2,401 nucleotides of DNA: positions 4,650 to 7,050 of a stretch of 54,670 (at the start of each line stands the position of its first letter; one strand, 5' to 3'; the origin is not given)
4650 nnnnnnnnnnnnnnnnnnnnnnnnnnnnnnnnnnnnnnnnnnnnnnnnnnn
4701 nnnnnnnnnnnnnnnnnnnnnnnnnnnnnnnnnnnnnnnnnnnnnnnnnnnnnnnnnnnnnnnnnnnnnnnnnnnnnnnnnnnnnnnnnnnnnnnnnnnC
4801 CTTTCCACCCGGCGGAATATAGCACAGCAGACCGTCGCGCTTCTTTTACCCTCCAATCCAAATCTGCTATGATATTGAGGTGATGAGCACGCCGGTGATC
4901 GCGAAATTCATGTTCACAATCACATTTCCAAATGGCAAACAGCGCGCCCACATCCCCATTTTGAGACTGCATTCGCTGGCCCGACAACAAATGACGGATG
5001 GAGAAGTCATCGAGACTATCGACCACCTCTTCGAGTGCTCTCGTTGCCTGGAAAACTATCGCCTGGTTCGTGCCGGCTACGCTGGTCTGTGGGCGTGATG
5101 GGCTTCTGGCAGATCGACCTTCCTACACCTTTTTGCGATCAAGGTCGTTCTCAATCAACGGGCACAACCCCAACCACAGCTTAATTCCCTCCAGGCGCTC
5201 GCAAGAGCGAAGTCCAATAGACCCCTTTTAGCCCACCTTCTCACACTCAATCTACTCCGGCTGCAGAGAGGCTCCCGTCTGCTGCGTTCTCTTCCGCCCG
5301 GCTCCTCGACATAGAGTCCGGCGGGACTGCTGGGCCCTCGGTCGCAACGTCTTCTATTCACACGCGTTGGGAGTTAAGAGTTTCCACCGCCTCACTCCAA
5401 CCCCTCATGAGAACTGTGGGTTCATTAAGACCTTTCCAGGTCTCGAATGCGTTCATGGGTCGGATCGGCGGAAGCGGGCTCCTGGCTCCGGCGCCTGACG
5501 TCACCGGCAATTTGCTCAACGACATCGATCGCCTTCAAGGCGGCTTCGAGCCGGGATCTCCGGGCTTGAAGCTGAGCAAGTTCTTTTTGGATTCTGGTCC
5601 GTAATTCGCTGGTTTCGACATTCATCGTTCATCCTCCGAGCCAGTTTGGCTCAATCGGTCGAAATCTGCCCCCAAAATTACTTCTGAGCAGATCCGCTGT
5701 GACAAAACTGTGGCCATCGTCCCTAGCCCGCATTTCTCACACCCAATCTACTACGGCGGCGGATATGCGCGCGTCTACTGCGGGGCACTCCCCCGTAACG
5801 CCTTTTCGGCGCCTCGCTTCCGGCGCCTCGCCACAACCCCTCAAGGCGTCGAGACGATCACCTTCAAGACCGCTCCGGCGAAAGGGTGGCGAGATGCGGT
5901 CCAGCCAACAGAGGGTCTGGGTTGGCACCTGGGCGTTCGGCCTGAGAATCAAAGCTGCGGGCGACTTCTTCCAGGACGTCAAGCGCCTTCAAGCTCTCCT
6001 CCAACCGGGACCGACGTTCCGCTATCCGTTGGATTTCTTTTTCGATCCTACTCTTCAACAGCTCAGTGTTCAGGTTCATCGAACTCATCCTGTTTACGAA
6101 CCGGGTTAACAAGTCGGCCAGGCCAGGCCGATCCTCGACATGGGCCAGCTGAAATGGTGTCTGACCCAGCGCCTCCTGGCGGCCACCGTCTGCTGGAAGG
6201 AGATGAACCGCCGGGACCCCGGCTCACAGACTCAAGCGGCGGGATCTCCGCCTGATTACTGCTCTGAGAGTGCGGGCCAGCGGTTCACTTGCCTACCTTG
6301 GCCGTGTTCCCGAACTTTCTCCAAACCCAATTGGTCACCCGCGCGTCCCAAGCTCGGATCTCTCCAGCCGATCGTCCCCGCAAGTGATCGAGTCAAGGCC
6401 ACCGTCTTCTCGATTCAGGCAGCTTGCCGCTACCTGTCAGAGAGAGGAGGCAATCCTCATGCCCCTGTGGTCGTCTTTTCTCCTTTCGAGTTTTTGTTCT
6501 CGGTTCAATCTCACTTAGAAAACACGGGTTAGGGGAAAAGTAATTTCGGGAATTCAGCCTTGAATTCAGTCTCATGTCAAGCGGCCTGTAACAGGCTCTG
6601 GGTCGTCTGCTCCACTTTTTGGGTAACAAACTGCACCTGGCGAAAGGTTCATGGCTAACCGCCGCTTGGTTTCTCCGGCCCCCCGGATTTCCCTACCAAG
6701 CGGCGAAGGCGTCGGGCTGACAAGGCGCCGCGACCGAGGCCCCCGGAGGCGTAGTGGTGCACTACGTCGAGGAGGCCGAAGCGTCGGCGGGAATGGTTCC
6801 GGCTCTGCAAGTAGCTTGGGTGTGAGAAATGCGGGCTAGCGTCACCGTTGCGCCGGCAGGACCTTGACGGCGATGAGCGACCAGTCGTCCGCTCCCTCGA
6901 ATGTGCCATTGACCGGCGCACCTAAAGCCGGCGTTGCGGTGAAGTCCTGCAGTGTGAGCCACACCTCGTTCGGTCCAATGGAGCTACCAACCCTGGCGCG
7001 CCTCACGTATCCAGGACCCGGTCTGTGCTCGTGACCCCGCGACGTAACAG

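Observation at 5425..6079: Three paralogous small coiled-coil proteins lying near the two ends of the locus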

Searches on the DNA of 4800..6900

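Call 64: search_rna_families(source=window, start=4800, end=6900, threshold=evalue, max_evalue=1)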
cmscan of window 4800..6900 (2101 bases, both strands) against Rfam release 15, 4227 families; matches with E-value up to 1: 1.
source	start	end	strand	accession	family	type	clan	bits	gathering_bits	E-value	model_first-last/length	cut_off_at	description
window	6644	6796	-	RF04317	aceE-II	Cis-reg;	-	14.9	100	0.57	1-190/190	no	aceE-II ncRNA motif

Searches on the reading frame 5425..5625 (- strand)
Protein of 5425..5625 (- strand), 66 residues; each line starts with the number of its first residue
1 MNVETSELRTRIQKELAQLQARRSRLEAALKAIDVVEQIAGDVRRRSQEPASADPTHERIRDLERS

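Call 6: search_protein_families(library=pfam, proteins=[window:5425-5625:-], max_evalue=0.1)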
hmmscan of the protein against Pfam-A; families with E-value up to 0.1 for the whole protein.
window:5425-5625:- (66 aa): 2 families
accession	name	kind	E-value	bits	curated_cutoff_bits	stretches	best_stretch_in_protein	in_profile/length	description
PF17380.7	DUF5401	-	0.023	13.3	25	1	7-56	548-597/721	Family of unknown function (DUF5401)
PF21825.2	crAss001_48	-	0.033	14.5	24.8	1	10-37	5-31/61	crAss001_48 related protein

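Call 7: search_protein_families(library=ncbifam, proteins=[window:5425-5625:-], max_evalue=0.1)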
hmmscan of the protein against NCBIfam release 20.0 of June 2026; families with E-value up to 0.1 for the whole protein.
window:5425-5625:- (66 aa): 2 families
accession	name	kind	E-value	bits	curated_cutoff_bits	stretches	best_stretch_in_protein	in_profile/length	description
NF004434.0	PRK05771.3-3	equivalog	0.033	12.6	777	1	11-48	107-144/686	V-type ATP synthase subunit I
NF004548.0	PRK05892.1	equivalog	0.08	12.9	126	1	7-65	11-68/158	nucleoside diphosphate kinase regulator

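Call 22: search_protein_representatives(alignment_id=A1)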
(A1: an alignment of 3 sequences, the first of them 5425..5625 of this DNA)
Query: 3 sequences, 69 profile positions. Proteins with E-value up to 0.001 (for the whole library): 11; up to 1e-10: 3; up to 1e-30: 1. The best 11 are listed.
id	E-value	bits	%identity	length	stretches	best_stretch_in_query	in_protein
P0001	5.4e-31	123.0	-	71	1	1-69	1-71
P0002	1.6e-27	111.8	-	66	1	1-69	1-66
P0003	2.0e-24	101.9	-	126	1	1-68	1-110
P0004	1.7e-08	50.9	-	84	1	1-48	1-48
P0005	1.1e-07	48.4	-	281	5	18-58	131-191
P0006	1.4e-07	47.9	-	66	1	1-46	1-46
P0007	1.5e-07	47.8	-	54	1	1-50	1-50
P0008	6.5e-06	42.6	-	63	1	1-43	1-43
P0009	3.5e-05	40.3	-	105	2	5-55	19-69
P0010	3.9e-05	40.1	-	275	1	1-48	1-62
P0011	1.9e-04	37.9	-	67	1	1-53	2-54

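Call 29: find_encoding_contigs(protein=P0004, flank=8000, max_places=4)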
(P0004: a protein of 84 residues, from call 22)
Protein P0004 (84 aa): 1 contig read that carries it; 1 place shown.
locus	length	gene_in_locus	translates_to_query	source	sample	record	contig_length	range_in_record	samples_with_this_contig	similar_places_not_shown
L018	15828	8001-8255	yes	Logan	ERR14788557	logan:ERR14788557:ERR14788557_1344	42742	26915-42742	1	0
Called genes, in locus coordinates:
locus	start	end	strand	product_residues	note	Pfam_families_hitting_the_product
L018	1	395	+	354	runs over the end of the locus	PF02388:FemAB (faint), PF13480:Acetyltransf_6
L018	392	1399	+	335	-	-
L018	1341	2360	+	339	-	PF13469:Sulfotransfer_3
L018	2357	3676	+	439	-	PF22842:Pel9A-like_beta_helix, PF07602:DUF1565 (faint), PF05048:NosD (faint), PF13229:Beta_helix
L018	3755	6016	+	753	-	PF02706:Wzz (weak), PF13807:GNVR, PF01656:CbiA (weak), PF10609:ParA (faint), PF13614:AAA_31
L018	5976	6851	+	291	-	-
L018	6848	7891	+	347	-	PF13480:Acetyltransf_6, PF02388:FemAB (weak)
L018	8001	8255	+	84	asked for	-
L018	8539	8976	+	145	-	PF22478:DUF6982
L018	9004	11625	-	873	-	PF13188:PAS_8 (faint), PF01590:GAF (faint), PF00989:PAS, PF08448:PAS_4, PF13426:PAS_9 (weak), PF02518:HATPase_c, PF00072:Response_reg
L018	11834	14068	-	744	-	PF13185:GAF_2 (faint), PF01590:GAF (faint), PF00989:PAS, PF08448:PAS_4 (weak), PF13426:PAS_9 (weak), PF02518:HATPase_c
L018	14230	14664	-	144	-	-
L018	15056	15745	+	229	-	PF01451:LMWPc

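Call 30: find_encoding_contigs(protein=P0006, flank=8000, max_places=4)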
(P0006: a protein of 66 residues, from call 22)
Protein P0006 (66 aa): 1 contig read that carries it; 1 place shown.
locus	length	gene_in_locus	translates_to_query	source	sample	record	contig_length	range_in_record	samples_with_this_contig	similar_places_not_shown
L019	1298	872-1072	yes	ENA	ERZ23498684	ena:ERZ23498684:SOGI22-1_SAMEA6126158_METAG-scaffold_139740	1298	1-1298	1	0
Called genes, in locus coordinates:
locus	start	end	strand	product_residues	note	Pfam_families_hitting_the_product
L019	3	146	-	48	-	?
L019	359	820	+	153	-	-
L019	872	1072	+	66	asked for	-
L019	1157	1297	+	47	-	?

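Call 31: find_encoding_contigs(protein=P0008, flank=8000, max_places=4)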
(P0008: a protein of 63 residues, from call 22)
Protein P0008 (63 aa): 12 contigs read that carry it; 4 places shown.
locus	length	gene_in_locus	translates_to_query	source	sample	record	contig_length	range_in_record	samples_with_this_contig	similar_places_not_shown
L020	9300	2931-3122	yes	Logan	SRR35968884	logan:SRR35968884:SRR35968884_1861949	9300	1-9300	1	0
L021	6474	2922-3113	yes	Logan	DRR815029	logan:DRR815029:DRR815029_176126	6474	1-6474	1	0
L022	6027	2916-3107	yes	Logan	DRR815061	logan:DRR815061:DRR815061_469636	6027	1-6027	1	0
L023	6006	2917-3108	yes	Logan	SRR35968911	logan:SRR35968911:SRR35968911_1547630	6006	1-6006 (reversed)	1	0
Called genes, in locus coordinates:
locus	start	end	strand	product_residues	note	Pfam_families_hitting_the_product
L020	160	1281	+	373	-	PF03372:Exo_endo_phos (weak)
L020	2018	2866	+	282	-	-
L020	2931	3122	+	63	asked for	-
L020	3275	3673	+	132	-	PF22478:DUF6982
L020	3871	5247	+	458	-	PF01212:Beta_elim_lyase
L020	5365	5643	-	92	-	-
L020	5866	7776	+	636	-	PF15892:BNR_4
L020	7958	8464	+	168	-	PF12867:DinB_2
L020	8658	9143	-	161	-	PF27746:Small_heat_shock_put (weak), PF00011:HSP20, PF17886:ArsA_HSP20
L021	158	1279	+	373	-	PF03372:Exo_endo_phos (weak)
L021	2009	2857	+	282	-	-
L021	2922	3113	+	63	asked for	-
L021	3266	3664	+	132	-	PF22478:DUF6982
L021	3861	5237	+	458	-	PF01212:Beta_elim_lyase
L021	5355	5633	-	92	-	PF04545:Sigma70_r4 (weak)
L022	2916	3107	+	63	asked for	-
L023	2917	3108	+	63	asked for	-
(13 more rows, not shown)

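Call 32: find_encoding_contigs(protein=P0007, flank=8000, max_places=4)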
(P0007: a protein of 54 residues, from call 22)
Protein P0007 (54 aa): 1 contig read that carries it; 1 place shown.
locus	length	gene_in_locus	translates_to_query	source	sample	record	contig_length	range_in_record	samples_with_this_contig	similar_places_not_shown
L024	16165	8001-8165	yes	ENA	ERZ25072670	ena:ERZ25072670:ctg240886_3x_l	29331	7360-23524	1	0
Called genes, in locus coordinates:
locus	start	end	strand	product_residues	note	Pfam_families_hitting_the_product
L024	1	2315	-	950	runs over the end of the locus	PF05157:MshEN, PF00437:T2SSE, PF01408:GFO_IDH_MocA, PF02894:GFO_IDH_MocA_C, PF22725:GFO_IDH_MocA_C3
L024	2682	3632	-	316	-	PF08450:SGL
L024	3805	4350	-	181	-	-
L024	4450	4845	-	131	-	-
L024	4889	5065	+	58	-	-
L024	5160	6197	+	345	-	PF07238:PilZ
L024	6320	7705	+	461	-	PF00581:Rhodanese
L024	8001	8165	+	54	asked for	-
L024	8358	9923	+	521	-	PF00691:OmpA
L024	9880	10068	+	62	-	-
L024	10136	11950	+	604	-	PF00009:GTP_EFTU, PF01926:MMR_HSR1 (weak), PF03144:GTP_EFTU_D2, PF22042:EF-G_D2, PF00679:EFG_C, PF21018:BipA_C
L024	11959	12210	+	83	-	-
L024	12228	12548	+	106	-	-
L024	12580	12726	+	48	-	-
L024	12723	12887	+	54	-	-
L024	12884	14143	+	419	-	PF07690:MFS_1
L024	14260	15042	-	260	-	PF01936:NYN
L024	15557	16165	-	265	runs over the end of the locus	PF01145:Band_7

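Call 33: find_encoding_contigs(protein=P0009, flank=8000, max_places=4)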
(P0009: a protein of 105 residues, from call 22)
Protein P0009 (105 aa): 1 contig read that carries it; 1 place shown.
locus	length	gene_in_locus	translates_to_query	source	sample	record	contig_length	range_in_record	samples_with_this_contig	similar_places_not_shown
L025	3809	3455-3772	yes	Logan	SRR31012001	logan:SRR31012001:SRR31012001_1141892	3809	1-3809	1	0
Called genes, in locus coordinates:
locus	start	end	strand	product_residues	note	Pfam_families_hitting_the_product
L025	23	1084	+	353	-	PF08240:ADH_N, PF00107:ADH_zinc_N, PF13602:ADH_zinc_N_2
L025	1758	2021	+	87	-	-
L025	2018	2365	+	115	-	-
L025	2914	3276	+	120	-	-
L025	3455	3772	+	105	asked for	-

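Call 34: find_encoding_contigs(protein=P0011, flank=8000, max_places=4)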
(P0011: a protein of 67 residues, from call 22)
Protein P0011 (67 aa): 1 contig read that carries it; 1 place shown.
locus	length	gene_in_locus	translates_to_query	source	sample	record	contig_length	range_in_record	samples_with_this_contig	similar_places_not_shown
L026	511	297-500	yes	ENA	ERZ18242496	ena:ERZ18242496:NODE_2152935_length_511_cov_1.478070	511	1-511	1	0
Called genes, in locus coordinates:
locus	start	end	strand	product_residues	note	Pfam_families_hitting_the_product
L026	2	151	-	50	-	?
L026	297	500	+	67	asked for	-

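Call 35: search_protein_families(library=pfam, proteins=[P0010, L018:8539-8976:+, L019:359-820:+, L024:8358-9923:+, L024:5160-6197:+], max_evalue=0.01)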
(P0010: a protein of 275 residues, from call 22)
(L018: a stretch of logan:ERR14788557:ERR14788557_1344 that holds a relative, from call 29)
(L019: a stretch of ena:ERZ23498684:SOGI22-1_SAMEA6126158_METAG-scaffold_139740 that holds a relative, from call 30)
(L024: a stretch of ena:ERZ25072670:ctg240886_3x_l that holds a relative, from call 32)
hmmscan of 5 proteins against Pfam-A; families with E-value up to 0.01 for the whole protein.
P0010 (275 aa): 1 family
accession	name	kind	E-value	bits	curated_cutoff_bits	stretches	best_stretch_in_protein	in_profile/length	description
PF00990.26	GGDEF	-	4.7e-54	182.9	23.8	1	110-271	1-161/161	Diguanylate cyclase, GGDEF domain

L018:8539-8976:+ (145 aa): 1 family
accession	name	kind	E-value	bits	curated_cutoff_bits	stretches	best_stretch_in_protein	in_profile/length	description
PF22478.1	DUF6982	-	9.9e-33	113.5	24.5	1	2-130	3-134/134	Family of unknown function (DUF6982)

L019:359-820:+ (153 aa): 0 families

L024:8358-9923:+ (521 aa): 4 families
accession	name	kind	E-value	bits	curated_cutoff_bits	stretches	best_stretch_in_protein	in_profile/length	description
PF00691.25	OmpA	-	1.5e-19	70.6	27.2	1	391-486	1-98/98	OmpA family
PF25443.1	ANG-1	-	0.00019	22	28.5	1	257-322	9-74/105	ANG-1-like domain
PF14346.11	DUF4398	-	0.0006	20.7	27.9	1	189-262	5-77/78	Domain of unknown function (DUF4398)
PF07926.17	TPR_MLP1_2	-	0.0029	18.1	36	1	264-376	3-115/129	TPR/MLP1/MLP2-like protein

L024:5160-6197:+ (345 aa): 1 family
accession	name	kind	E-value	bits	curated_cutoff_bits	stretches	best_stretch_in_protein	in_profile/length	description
PF07238.19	PilZ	-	2.1e-08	34.8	22.5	1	252-324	25-100/102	PilZ domain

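Call 52: find_related_loci(query=A5, collection=genome_contigs, flank=6000)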
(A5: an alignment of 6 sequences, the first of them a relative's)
Query A5 (84 aa) in genome_contigs; peptide patterns used: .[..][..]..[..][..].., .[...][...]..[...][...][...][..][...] (x = any residue, [..] = any of these).
180 stretches matched a pattern; 1 encode a relative of the query (tblastn E <= 1e-3); 1 distinct loci.
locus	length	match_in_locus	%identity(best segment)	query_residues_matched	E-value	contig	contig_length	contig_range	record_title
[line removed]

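Call 55: find_related_loci(query=A5, collection=metagenome_contigs, flank=6000)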
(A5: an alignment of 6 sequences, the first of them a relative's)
Query A5 (84 aa) in metagenome_contigs; peptide patterns used: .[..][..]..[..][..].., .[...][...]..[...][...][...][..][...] (x = any residue, [..] = any of these).
233 stretches matched a pattern; 1 encode a relative of the query (tblastn E <= 1e-3); 1 distinct loci.
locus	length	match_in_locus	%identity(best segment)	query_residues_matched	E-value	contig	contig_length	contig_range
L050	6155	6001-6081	52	1-27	2e-6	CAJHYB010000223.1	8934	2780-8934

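Call 82: find_homologous_proteins(query=L018:8539-8976:+, max_evalue=0.00001)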
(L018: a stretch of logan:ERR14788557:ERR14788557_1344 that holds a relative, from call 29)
Query L018:8539-8976:+ (145 aa): 55 proteins with E <= 0.00001 among 119 candidates.
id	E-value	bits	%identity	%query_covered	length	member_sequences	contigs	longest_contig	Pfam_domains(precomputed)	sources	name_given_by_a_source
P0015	2.2e-89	314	100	100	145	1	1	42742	PF22478.2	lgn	-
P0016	1.2e-44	169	71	77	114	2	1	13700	PF22478.2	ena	-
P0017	1.8e-13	68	39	88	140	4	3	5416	PF22478.2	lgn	-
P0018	2.2e-13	68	43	86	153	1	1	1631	PF22478.2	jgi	jgi:hypothetical protein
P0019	3.4e-12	64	39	89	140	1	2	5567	PF22478.2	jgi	jgi:hypothetical protein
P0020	7.7e-12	63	38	89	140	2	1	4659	PF22478.2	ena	-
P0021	1.9e-10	59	36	89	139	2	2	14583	PF22478.2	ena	-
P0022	3.6e-10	58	38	88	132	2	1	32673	PF22478.2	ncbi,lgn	-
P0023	4.6e-10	57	33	88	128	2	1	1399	PF22478.2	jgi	jgi:hypothetical protein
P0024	1.4e-9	56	33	88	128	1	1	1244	PF22478.2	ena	-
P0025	4.5e-9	54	34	83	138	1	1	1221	PF22478.2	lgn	-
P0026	5.0e-9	54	41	84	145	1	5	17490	PF22478.2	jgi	jgi:hypothetical protein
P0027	7.2e-9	54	33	90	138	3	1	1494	PF22478.2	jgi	jgi:hypothetical protein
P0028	1.1e-8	53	39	80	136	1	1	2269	PF22478.2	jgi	jgi:hypothetical protein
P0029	1.5e-8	53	35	83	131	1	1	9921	PF22478.2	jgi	jgi:hypothetical protein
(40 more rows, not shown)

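Call 85: search_solved_structures(query=A9, max_evalue=1)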
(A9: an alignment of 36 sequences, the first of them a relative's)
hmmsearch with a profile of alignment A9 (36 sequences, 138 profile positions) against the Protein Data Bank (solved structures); distinct sequences matched with E-value up to 1: 2.
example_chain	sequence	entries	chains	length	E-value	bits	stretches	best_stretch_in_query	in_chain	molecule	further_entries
9if7_64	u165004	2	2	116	0.19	14.6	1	76-101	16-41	U6 snRNA-associated Sm-like protein LSm4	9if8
7dm0_A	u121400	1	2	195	0.24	14.3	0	67-97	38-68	Biofilm-associated surface protein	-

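Call 90: predict_structure(alignment_id=A9)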
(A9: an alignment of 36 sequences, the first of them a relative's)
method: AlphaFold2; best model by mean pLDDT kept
length: 145 residues; sequences in the alignment: 36
mean_pLDDT: 85.3   pTM: 0.78
mean pLDDT of the five models: 85.3, 83.7, 83.6, 82.5, 81.7
residues with pLDDT >= 90: 85; 70-90: 33; 50-70: 16; < 50: 11
segments of 3 or more residues with pLDDT < 50: 133-141
pLDDT, mean of each block of 10 residues (from residue 1): 97 97 94 97 97 89 64 87 92 76 89 95 90 48 49
secondary structure, 60 per line:
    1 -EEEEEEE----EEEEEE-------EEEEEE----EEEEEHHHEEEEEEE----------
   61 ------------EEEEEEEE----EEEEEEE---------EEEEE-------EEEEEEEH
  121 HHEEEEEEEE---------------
elements in order: E2-8 E13-18 E26-31 E36-40 E44-50 E73-80 E85-91 E101-105 E113-119 E123-130

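Call 92: fold_search(model_id=the predicted structure, library=pdb)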
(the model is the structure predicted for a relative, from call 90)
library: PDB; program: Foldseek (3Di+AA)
matches with E <= 10: 1271; with E <= 0.001: 0
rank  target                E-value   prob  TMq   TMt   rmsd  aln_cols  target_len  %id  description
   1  4x34_B                8.5e-03  0.95  0.26  0.31  12.4       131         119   11  Crystal structure of the 53BP1 tandem tudor domain in complex with p53K381acK382me2 (released 2015-03-04)
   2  9ckj_F                8.5e-03  0.93  0.25  0.30  11.8       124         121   10  Co-crystal structure of 53BP1 tandem Tudor domains in complex with UNC9512 (released 2024-10-30)
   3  2g3r                  1.1e-02  0.92  0.25  0.30  10.9       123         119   10  Crystal Structure of 53BP1 tandem tudor domains at 1.2 A resolution (released 2007-01-02)
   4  6vip_B                1.5e-02  0.89  0.24  0.29  12.6       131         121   11  TUDOR DOMAIN OF TUMOR SUPPRESSOR P53BP1 WITH MFP-6008 (released 2020-02-12)
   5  6vip_A                1.6e-02  0.91  0.26  0.30  10.9       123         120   10  TUDOR DOMAIN OF TUMOR SUPPRESSOR P53BP1 WITH MFP-6008 (released 2020-02-12)
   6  3lh0_A                2.0e-02  0.87  0.25  0.30  12.5       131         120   10  Crystal structure of the 53BP1 tandem tudor domain in complex with p53K372me2 (released 2010-03-23)
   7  8f0w_A                2.2e-02  0.80  0.24  0.28  13.6       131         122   10  Tudor Domain of Tumor suppressor p53BP1 with MFP-5956 (released 2023-01-18)
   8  6upt_B                2.6e-02  0.85  0.25  0.30  10.9       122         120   11  Tudor Domain of Tumor suppressor p53BP1 with MFP-2706 (released 2019-11-20)
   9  2lvm_MODEL_1_A        3.2e-02  0.80  0.24  0.28  12.3       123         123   11  Solution structure of human 53BP1 tandem Tudor domains in complex with a histone H4K20me2 peptide (released 2012-12-12)
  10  6my0_B                3.4e-02  0.77  0.25  0.30  11.5       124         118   10  Structure of 53BP1 Tandem Tudor domains with E1549P and D1550N mutations (released 2019-11-27)
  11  4qvz_B                3.4e-02  0.63  0.25  0.19  14.0       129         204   12  FMRP N-terminal domain (released 2014-12-03)
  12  5zcj_C                3.6e-02  0.84  0.26  0.31  12.3       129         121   10  Crystal structure of complex (released 2018-06-27)
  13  6my0_A                3.6e-02  0.77  0.25  0.29  10.9       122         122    9  Structure of 53BP1 Tandem Tudor domains with E1549P and D1550N mutations (released 2019-11-27)
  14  8eom_A                3.8e-02  0.72  0.24  0.28  12.2       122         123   11  TUDOR DOMAIN OF TUMOR SUPPRESSOR P53BP1 WITH MFP-5973 (released 2023-01-18)
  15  2in5_A                4.3e-02  0.38  0.23  0.19  14.3       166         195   10  Crystal Structure of the hypothetical lipoprotein YmcC from Escherichia coli (K12), Northeast Structural Genomics targ (released 2006-11-07)
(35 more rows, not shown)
